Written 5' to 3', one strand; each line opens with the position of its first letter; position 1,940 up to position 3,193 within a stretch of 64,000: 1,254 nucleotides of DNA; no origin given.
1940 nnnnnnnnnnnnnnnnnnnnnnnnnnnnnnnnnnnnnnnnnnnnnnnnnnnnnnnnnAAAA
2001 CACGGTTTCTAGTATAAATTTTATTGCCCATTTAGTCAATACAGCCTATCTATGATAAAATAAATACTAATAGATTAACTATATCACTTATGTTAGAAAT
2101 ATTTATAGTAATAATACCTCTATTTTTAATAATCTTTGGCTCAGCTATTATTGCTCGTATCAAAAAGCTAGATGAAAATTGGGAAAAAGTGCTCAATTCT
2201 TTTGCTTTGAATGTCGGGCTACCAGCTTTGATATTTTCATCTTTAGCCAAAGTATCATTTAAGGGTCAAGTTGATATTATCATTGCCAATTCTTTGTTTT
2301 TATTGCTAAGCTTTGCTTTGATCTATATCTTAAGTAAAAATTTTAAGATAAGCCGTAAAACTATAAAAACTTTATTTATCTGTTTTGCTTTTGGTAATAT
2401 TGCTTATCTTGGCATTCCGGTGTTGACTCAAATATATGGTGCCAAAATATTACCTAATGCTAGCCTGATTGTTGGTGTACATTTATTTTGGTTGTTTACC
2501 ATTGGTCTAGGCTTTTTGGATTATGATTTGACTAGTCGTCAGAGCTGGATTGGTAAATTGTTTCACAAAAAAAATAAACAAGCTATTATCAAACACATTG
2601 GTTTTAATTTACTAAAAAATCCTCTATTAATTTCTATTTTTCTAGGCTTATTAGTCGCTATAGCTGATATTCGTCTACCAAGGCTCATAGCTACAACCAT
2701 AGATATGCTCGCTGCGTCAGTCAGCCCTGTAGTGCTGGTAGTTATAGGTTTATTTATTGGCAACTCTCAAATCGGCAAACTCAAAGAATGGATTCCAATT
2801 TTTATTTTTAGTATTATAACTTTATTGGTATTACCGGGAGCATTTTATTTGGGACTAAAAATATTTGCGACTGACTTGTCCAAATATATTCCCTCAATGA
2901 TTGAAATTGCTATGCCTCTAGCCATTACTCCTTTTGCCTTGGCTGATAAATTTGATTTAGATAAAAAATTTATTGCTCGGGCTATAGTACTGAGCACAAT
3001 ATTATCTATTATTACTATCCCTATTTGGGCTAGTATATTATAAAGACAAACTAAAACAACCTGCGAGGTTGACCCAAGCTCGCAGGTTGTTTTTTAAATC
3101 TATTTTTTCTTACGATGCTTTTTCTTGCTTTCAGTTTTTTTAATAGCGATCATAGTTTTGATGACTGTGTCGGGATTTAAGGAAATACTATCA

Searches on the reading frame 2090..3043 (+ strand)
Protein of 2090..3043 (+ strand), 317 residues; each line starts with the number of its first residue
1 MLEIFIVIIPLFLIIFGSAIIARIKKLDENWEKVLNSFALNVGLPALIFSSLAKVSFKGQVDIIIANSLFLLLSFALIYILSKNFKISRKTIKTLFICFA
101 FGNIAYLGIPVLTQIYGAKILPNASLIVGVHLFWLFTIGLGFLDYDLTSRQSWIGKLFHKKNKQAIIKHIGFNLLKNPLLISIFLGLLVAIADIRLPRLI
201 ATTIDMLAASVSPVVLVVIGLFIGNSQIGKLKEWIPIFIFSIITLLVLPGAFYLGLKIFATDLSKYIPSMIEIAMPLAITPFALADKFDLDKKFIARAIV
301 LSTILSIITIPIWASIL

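Call 63: search_protein_families(library=ncbifam, proteins=[window:2090-3043:+], max_evalue=1e-10)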
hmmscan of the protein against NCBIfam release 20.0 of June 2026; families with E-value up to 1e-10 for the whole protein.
window:2090-3043:+ (317 aa): 1 family
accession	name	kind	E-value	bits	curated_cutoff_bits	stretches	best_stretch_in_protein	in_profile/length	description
TIGR00946.1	2a69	subfamily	1.5e-23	83.5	246.05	1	4-317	6-334/336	auxin efflux carrier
